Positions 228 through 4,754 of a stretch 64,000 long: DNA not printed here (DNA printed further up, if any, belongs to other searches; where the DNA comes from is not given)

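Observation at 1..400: IS200/IS605 TnpA at the window edge; its 46-bp hairpin end is duplicated 33.6 kb away next to a decayed tnpA-like stub and supplies the last codons of the 1408-aa gene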

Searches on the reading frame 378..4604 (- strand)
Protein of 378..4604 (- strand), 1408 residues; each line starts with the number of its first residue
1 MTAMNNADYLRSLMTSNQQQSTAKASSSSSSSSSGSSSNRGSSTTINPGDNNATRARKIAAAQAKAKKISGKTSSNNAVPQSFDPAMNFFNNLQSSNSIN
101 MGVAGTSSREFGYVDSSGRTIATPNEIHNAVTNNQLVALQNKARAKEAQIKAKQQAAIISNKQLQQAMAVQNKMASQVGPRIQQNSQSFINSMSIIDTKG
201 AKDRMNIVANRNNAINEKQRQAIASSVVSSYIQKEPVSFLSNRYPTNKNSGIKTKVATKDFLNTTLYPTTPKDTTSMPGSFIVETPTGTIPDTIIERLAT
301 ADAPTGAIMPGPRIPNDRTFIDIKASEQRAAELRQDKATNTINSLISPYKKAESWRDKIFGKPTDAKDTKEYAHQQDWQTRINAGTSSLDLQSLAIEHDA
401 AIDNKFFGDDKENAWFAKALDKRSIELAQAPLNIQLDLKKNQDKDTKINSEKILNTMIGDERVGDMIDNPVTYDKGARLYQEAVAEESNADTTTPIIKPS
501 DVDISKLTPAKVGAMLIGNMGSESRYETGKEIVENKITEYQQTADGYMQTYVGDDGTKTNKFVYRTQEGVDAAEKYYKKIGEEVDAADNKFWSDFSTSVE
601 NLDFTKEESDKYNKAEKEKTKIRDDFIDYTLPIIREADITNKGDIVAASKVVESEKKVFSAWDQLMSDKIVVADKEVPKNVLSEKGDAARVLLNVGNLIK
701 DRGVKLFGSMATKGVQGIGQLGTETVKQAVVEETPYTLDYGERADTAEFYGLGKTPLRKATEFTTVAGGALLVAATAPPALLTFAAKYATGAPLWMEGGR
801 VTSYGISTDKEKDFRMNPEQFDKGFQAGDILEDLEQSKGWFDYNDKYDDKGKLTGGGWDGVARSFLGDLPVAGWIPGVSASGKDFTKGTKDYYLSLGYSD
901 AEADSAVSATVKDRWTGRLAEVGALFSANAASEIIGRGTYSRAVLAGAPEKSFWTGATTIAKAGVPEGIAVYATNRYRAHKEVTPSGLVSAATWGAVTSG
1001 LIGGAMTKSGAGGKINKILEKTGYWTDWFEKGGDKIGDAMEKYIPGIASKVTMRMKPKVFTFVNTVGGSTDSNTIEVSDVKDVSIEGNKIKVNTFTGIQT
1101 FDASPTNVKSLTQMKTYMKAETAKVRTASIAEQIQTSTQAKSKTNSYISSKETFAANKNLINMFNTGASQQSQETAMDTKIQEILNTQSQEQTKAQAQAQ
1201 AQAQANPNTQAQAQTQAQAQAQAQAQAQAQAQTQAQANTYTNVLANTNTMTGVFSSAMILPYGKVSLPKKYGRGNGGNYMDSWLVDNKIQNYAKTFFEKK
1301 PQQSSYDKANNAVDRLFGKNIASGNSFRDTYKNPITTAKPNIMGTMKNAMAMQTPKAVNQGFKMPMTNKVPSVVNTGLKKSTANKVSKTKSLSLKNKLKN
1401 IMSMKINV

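Call 11: search_protein_families(library=pfam, proteins=[window:378-4604:-], max_evalue=0.01)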
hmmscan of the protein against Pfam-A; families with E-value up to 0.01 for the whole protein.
window:378-4604:- (1408 aa): 0 families

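Call 13: find_encoding_contigs(protein=window:381-4604:-, flank=10000, max_places=10)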
Protein window:381-4604:- (1408 aa): 12 contigs read that carry it; 5 places shown.
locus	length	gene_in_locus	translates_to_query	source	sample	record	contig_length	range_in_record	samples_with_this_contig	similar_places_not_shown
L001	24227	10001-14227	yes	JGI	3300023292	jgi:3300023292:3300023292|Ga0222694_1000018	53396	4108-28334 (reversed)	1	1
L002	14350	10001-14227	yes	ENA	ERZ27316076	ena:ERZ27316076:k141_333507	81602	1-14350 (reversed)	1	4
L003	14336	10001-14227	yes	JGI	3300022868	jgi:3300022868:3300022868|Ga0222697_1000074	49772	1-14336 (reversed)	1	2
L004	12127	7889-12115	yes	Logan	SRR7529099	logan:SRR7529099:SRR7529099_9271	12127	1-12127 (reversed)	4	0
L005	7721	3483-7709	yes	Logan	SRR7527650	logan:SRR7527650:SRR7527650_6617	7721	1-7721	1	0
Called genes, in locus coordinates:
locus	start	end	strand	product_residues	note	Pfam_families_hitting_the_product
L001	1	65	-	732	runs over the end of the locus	-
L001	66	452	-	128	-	-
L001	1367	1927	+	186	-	-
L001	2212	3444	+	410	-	PF04851:ResIII, PF18766:SWI2_SNF2 (weak), PF00270:DEAD (weak), PF16203:ERCC3_RAD25_C, PF00271:Helicase_C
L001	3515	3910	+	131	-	-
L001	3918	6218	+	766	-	PF14890:Intein_splicing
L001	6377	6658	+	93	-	-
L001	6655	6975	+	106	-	-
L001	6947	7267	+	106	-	-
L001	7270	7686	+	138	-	-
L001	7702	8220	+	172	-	-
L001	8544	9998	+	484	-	-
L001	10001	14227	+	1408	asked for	-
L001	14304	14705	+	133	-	PF01797:Y1_Tnp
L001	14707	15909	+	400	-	PF01385:OrfB_IS605, PF07282:Cas12f1-like_TNB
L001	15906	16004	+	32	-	-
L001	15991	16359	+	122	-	-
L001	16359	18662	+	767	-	-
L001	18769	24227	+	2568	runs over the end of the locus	PF13385:Laminin_G_3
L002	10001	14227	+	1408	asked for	-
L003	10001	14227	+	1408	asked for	-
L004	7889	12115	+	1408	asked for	-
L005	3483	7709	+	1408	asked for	-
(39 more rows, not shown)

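Call 45: search_protein_families(library=ncbifam, proteins=[L001:14304-14705:+, L001:14707-15909:+], max_evalue=0.001)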
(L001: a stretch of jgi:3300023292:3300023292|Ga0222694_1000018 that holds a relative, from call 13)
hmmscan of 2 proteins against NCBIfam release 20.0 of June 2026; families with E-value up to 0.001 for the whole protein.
L001:14304-14705:+ (133 aa): 1 family
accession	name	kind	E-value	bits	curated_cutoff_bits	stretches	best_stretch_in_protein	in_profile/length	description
NF033573.1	transpos_IS200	equivalog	4.6e-38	130.3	55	1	7-129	2-126/126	IS200/IS605 family transposase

L001:14707-15909:+ (400 aa): 5 families
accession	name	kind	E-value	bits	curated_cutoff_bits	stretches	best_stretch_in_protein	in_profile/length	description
NF040570.1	guided_TnpB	subfamily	1.4e-42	146.3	100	1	7-379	3-389/389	RNA-guided endonuclease TnpB family protein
NF049972.1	CRISPR_Cas12f2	exception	1.6e-15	56.9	450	1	144-381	280-520/524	type V CRISPR-associated effector Cas12f2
NF038281.1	IS200_TnpB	exception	2.3e-15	56.6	425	1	8-381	7-360/360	IS200/IS605 family element RNA-guided endonuclease TnpB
TIGR01766.2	TIGR01766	domain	8.8e-09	35.7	32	1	265-338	10-82/82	IS200/IS605 family accessory protein TnpB-related protein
NF038280.1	IS607_TnpB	exception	1e-05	24.7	350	1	166-377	175-389/431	IS607 family element RNA-guided endonuclease TnpB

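Call 46: search_solved_structures(query=L001:14304-14702:+, show_alignments=1)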
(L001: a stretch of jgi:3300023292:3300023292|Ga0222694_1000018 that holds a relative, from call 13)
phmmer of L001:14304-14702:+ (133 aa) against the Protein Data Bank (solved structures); distinct sequences matched with E-value up to 0.001: 8.
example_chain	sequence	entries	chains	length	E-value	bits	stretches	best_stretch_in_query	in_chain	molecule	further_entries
2a6m_A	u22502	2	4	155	2.3e-33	118.3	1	6-132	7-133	ISHp608 transposase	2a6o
2vhg_A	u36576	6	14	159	2.5e-33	118.2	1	6-132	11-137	TRANSPOSASE ORFA | Putative transposase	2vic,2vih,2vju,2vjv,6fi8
2ec2_A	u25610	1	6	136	5.5e-24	88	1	6-130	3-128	136aa long hypothetical transposase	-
2f4f_A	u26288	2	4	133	1.4e-22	83.5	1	7-130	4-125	Transposase, putative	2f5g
2xm3_A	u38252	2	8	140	5.6e-21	78.3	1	6-131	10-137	TRANSPOSASE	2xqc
2xma_A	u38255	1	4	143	6e-21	78.2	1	6-131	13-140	TRANSPOSASE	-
2xo6_A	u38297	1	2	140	2e-20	76.5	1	6-131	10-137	TRANSPOSASE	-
2fyx_A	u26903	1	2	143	3.8e-16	62.7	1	6-130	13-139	transposase, putative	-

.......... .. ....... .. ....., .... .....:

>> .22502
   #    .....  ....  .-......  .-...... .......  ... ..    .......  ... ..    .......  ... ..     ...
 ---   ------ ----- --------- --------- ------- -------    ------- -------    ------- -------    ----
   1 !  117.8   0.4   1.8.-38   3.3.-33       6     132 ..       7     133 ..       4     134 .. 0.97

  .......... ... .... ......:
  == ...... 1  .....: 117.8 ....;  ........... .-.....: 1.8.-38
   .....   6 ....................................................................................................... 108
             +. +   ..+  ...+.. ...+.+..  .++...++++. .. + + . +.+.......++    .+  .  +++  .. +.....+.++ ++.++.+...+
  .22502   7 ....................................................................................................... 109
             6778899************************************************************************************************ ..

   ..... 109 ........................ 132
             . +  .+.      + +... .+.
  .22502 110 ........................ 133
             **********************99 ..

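Call 53: search_dna_similar(query=L001:14707-15906:+, collection=phages, mode=protein, max_rows=15)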
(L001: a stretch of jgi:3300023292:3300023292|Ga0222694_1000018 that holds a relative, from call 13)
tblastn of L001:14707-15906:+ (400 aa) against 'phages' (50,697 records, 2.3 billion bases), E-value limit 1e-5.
Records with a match: 352; places in all: 383; records where one place covers at least 80% of the query: 53.
Best place of each record, by identity: <60% 352.
By first word of the organism name: Salinibacter 182; Staphylococcus 33; Lactobacillus 18; Streptococcus 16; Ralstonia 11; Campylobacter 9; Nodularia 9; Bacteriophage 7; Helicobacter 7; Sulfolobus 6; and 30 more.
By host as written in the record: Salinibacter ruber M8 182; - 22; Staphylococcus aureus 11; Ralstonia pseudosolanacearum I-31 (MT043) 8; Streptococcus thermophilus 6; Lactobacillus brevis 5; Lactobacillus plantarum 5; Nodularia spumigena KAC65 4; and 69 more.
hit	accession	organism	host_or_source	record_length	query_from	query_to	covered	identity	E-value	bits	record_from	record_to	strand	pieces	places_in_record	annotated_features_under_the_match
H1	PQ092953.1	Campylobacter phage CC_R7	Campylobacter coli 99-2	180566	3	381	95%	28.3%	3e-12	74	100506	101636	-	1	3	transposase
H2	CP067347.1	Clostridioides phage ES-S-0107-01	Clostridioides sp. ES-S-0107-01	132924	1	379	95%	28.3%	5e-16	86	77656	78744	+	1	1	record has no annotation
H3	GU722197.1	Hyperthermophilic Archaeal Virus 2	-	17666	1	377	94%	27.0%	1e-24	112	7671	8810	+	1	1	transposon:ISDka2 | IS element Dka2 orfB | IS element Dka2 orfA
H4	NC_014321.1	Hyperthermophilic Archaeal Virus 2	-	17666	1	377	94%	27.0%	1e-24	112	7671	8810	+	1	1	transposon:ISDka2 | transposase (x2)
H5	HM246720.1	Campylobacter phage vB_CcoM-IBB_35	-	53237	9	381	93%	27.0%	2e-8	62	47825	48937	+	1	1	transposase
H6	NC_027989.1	Campylobacter phage vB_CcoM-IBB_35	-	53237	9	381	93%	27.0%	2e-8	62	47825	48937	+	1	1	transposase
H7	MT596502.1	Staphylococcus phage vB_SepM_BE05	Staphylococcus epidermidis F12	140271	7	376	93%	26.8%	2e-10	69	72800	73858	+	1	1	transposase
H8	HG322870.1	Sulfolobus monocaudavirus SMV1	Sulfolobus solfataricus P2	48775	1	377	94%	26.1%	3e-26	117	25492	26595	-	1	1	transposon:IS element-IS200-605 | IS605 OrfB family protein | IS200 OrfA family protein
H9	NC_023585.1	Sulfolobus monocaudavirus SMV1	Sulfolobus solfataricus P2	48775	1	377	94%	26.1%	3e-26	117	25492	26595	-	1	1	transposon:IS element-IS200-605 | transposase (x2)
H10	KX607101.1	Acidianus two-tailed virus 2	Sulfolobus solfataricus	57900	2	381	95%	25.9%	4e-14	81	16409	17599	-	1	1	IS605 family OrfB family transposase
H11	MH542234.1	Staphylococcus phage Terranova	Staphylococcus epidermidis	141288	1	376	94%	26.1%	6e-7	58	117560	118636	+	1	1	transposase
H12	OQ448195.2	Staphylococcus phage 110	Staphylococcus epidermidis COB-Sec2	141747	1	376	94%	25.8%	5e-8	61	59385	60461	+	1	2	transposase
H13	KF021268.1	Staphylococcus phage phiIBB-SEP1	Staphylococcus epidermidis 9142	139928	1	376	94%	25.8%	6e-8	61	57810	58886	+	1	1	transposase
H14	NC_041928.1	Staphylococcus phage phiIBB-SEP1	Staphylococcus epidermidis 9142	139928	1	376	94%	25.8%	6e-8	61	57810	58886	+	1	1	transposase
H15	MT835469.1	Bacteriophage sp.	human fecal samples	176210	17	394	95%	25.4%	6e-12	74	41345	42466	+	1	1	record has no annotation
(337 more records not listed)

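Call 54: search_dna_similar(query=L001:14707-15906:+, collection=plasmids, mode=protein, max_rows=15)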
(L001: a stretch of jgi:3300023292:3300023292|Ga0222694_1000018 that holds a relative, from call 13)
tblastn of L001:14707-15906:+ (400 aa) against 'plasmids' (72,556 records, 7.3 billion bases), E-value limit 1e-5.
Records with a match: 702; places in all: 1120; records where one place covers at least 80% of the query: 216.
Best place of each record, by identity: <60% 702.
By first word of the organism name: Bacillus 117; Escherichia 101; Salmonella 24; Clostridium 21; Enterococcus 20; Haladaptatus 17; Moraxella 17; Paenibacillus 16; Halobacterium 15; Streptomyces 15; and 127 more.
By predicted mobility (MOB-suite, as given by PLSDB): non-mobilizable 486; conjugative 135; mobilizable 81.
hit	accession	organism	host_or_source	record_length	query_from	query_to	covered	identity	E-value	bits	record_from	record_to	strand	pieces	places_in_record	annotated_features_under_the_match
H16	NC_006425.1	Sulfolobus islandicus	-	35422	1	377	94%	27.8%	5e-29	126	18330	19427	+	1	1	RNA-guided endonuclease TnpB family protein | tnpA: IS200/IS605-like element ISSis2 family transposase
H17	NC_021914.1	Saccharolobus solfataricus P2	geyser water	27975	1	377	94%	26.4%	5e-26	117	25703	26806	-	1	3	RNA-guided endonuclease TnpB family protein | tnpA: IS200/IS605 family transposase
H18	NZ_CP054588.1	Halolamina sp. CBA1230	solar salt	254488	1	379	95%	26.2%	2e-36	148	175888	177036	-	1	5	RNA-guided endonuclease TnpB family protein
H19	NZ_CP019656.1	Paenibacillus larvae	honeybees,cell culture,foul brood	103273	25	399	94%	26.0%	9e-8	62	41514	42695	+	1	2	RNA-guided endonuclease TnpB family protein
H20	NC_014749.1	Calditerrivibrio nitroreducens DSM 19672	terrestrial hot spring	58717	9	399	98%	24.7%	2e-7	61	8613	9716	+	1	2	RNA-guided endonuclease TnpB family protein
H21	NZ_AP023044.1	Helicobacter suis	Homo sapiens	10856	9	384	94%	25.6%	2e-6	57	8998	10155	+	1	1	RNA-guided endonuclease TnpB family protein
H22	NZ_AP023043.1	Helicobacter suis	Homo sapiens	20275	9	384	94%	25.6%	2e-6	57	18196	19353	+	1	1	RNA-guided endonuclease TnpB family protein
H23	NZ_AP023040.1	Helicobacter suis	Homo sapiens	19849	9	384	94%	25.6%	2e-6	57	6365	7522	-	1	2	RNA-guided endonuclease TnpB family protein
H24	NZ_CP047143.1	Lactobacillus crispatus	Gallus gallus,Isolated and purified ...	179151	7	393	97%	24.8%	2e-6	57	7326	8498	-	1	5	RNA-guided endonuclease TnpB family protein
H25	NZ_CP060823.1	Cylindrospermopsis curvispora GIHE-G1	Water for algae observation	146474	7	379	93%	25.4%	4e-7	60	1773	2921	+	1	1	RNA-guided endonuclease TnpB family protein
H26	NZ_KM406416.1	Bifidobacterium breve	-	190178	4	380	94%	24.9%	7e-11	72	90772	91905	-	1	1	RNA-guided endonuclease TnpB family protein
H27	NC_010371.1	Finegoldia magna ATCC 29328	-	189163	20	380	90%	26.0%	4e-6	57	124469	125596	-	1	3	RNA-guided endonuclease TnpB family protein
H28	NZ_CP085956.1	Finegoldia magna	-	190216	20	380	90%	26.0%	4e-6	57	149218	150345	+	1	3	RNA-guided endonuclease TnpB family protein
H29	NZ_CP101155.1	Natronomonas marina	cell culture,salt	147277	1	377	94%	24.7%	1e-25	117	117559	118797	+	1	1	transposase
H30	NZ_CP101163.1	Halorarius halobius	cell culture,salt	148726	1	377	94%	24.7%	1e-25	117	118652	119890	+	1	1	transposase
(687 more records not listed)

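Call 63: search_protein_families(library=phrogs, proteins=[L001:16359-18662:+], max_evalue=0.0001)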
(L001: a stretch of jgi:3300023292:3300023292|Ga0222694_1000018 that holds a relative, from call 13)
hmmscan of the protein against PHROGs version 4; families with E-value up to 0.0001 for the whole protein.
L001:16359-18662:+ (767 aa): 0 families
